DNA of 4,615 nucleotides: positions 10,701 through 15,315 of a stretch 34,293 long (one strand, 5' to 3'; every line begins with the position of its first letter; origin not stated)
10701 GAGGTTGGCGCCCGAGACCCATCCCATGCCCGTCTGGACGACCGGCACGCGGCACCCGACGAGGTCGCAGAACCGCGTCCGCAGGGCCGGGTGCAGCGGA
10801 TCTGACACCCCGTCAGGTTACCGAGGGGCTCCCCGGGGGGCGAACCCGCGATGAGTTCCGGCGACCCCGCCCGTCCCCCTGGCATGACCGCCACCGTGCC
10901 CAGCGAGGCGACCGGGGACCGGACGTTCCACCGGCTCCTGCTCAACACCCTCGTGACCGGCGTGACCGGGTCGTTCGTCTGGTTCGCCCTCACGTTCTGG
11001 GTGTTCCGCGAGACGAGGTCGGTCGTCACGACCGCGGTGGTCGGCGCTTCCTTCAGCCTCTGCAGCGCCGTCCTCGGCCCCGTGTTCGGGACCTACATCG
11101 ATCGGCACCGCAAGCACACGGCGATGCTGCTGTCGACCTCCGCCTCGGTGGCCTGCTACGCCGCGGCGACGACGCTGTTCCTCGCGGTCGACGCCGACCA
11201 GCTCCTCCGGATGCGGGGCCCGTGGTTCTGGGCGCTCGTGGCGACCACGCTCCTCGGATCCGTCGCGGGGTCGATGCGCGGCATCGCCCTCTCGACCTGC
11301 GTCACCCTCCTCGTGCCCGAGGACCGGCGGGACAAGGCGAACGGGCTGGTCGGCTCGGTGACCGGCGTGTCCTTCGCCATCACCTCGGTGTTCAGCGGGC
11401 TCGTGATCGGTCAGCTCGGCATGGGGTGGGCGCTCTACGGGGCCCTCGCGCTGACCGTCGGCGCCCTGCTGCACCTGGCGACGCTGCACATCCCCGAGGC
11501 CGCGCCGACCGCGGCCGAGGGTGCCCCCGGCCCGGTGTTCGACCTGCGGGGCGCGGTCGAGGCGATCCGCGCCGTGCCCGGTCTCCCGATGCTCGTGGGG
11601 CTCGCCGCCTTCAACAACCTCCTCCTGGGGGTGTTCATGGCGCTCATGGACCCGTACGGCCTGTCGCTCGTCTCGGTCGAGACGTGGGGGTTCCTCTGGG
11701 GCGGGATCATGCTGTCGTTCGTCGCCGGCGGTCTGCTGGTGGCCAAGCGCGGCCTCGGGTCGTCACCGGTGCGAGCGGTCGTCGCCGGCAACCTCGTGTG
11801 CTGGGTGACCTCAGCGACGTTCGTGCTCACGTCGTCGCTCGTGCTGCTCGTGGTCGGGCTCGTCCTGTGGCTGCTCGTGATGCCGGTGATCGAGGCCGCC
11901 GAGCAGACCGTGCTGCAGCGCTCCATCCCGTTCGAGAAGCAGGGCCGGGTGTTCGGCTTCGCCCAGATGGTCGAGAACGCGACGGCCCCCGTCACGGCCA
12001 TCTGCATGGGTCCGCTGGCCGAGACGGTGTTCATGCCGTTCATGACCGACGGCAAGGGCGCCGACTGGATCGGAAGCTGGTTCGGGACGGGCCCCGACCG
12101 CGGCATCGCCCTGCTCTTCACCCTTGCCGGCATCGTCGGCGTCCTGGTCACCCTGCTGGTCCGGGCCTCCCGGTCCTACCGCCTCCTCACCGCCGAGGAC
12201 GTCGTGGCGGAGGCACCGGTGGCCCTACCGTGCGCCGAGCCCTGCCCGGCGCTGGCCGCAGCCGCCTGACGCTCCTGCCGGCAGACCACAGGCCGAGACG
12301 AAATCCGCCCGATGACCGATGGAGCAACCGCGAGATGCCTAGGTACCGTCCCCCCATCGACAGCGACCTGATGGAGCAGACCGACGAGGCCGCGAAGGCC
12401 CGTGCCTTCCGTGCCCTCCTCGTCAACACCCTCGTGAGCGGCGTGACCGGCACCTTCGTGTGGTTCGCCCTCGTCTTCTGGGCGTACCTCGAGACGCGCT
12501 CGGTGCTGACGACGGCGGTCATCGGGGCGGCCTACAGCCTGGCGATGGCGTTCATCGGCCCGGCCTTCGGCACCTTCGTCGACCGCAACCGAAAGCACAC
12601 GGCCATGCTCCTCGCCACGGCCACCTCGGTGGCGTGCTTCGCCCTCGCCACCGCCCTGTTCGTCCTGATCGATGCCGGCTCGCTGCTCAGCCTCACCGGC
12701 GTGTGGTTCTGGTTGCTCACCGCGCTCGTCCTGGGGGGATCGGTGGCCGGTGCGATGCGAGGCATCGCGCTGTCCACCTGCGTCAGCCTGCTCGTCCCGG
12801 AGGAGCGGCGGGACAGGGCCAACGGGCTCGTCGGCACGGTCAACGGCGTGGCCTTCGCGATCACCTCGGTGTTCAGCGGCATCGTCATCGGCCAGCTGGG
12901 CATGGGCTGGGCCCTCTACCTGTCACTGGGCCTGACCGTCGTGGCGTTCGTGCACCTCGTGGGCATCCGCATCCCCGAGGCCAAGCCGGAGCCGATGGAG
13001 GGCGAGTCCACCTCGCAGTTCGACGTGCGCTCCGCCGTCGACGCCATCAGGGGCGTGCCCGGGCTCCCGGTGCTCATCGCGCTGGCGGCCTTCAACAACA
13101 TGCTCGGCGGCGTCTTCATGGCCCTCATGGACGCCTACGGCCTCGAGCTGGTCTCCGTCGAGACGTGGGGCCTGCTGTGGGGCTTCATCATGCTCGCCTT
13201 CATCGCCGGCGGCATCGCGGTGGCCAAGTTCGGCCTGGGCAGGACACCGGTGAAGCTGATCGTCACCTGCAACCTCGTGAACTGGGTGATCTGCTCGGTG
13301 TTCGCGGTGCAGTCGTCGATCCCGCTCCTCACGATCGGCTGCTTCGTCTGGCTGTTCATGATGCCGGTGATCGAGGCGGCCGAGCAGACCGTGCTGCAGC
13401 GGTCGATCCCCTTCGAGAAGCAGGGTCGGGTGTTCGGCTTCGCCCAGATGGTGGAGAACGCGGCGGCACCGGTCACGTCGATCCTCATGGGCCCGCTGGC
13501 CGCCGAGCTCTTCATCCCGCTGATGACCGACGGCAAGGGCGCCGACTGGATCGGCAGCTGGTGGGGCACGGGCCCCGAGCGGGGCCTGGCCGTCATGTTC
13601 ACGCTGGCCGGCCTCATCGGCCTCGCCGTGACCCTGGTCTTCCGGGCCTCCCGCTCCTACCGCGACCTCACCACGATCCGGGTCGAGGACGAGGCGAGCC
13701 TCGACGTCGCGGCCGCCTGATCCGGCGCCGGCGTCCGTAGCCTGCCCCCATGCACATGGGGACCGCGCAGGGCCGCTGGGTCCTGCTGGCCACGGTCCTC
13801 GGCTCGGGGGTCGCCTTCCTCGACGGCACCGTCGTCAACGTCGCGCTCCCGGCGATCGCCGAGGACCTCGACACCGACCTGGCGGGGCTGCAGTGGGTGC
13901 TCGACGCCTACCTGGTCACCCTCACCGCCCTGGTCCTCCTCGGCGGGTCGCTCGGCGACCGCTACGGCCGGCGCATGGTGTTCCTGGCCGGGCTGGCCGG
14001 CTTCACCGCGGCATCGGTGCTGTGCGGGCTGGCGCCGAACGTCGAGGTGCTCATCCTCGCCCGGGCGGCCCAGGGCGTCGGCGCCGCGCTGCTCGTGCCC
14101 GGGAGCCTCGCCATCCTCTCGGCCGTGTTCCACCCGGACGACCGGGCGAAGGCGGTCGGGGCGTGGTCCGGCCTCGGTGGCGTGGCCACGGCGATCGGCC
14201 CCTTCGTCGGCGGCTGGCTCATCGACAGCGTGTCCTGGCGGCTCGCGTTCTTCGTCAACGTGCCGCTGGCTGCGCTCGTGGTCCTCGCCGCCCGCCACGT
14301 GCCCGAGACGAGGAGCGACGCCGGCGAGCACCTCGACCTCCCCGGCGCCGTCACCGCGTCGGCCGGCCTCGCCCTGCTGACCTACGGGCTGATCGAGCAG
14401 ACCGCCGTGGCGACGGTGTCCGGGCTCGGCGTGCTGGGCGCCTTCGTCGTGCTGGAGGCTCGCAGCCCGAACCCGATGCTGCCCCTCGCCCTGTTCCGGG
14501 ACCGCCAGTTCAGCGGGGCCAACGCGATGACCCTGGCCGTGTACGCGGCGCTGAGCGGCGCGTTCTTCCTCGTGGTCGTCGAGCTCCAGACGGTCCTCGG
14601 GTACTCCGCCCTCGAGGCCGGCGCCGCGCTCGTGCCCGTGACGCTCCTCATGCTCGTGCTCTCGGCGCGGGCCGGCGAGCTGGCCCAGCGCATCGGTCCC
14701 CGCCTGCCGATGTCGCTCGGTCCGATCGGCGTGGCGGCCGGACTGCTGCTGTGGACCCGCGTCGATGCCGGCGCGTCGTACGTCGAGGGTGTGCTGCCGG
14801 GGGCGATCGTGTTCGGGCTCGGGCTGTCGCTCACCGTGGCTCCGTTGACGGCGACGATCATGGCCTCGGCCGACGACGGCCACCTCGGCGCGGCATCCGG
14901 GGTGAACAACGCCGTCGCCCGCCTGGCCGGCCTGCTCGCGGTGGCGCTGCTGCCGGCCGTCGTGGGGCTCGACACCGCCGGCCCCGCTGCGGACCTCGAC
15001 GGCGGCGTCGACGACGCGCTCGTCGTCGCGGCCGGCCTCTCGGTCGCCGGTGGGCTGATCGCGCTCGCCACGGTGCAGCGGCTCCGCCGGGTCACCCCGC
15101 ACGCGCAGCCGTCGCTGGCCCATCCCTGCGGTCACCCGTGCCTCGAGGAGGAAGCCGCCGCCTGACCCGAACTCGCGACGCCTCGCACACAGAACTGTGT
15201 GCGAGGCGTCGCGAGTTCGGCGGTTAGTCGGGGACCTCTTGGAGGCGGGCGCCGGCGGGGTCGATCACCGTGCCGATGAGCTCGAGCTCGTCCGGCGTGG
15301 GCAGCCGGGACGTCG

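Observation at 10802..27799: Perfect CTGAC-N5-GTCAG palindrome at the 5' end of all four acyl-CoA/steroid catabolic operons: candidate undescribed regulon operator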

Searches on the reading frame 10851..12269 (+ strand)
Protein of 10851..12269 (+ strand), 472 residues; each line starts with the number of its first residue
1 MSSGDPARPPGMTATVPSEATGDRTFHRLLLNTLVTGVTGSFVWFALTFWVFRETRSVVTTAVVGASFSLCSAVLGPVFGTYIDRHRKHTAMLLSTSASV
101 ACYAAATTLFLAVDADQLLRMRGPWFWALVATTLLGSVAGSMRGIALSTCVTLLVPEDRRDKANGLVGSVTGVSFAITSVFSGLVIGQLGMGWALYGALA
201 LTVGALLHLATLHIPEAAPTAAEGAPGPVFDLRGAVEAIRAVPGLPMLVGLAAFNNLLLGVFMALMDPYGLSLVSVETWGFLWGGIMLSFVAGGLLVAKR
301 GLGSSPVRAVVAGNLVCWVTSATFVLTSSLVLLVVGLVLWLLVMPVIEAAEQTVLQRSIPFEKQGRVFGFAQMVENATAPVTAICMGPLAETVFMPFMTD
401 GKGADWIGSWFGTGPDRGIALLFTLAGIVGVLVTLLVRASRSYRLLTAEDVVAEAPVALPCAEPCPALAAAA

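Call 8: search_protein_families(library=pfam, proteins=[window:10851-12269:+])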
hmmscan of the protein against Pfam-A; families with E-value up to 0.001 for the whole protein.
window:10851-12269:+ (472 aa): 1 family
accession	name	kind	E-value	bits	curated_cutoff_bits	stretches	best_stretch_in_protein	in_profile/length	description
PF07690.21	MFS_1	-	1.9e-25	90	33.4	1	29-377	1-341/347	Major Facilitator Superfamily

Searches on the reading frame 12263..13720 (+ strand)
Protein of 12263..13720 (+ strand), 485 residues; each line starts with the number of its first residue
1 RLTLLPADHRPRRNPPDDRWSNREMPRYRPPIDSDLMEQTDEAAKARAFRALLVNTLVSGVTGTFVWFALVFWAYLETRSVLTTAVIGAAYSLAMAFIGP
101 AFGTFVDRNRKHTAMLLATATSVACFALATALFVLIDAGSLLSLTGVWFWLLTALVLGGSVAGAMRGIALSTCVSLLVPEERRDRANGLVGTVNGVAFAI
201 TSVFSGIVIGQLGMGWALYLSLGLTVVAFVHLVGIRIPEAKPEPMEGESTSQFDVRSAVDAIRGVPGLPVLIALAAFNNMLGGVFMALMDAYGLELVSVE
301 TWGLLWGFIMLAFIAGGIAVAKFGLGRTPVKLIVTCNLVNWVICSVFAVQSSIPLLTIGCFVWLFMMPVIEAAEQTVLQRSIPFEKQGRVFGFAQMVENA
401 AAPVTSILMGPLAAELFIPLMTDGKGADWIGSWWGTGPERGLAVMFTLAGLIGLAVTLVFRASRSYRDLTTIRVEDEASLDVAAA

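Call 9: search_protein_families(library=pfam, proteins=[window:12263-13720:+])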
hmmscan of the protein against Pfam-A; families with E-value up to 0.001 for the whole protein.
window:12263-13720:+ (485 aa): 1 family
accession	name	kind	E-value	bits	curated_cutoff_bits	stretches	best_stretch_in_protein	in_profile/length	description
PF07690.21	MFS_1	-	1.3e-26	93.8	33.4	1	53-402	2-343/347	Major Facilitator Superfamily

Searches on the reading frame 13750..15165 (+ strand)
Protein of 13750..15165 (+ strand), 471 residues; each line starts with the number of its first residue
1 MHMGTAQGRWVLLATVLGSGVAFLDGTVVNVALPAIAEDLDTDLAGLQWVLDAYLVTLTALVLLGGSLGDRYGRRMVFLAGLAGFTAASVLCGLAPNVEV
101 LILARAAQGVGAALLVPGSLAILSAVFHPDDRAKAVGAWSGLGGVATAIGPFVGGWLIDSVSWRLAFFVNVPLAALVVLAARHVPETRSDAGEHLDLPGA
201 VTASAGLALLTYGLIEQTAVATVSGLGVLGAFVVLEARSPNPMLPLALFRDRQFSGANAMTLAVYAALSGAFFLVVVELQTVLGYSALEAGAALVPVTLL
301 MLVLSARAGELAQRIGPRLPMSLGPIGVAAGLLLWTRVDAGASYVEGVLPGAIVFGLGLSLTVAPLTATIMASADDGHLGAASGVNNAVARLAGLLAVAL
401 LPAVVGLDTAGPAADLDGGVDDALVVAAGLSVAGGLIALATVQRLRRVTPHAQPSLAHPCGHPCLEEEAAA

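Call 9: search_protein_families(library=pfam, proteins=[window:13750-15165:+])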
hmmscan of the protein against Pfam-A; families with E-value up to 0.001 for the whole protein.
window:13750-15165:+ (471 aa): 2 families
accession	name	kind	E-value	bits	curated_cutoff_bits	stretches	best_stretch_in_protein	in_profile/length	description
PF07690.21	MFS_1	-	1.3e-53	182.6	33.4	1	16-397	2-346/347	Major Facilitator Superfamily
PF00083.30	Sugar_tr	-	5.6e-09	35.8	22.3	1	49-187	50-194/452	Sugar (and other) transporter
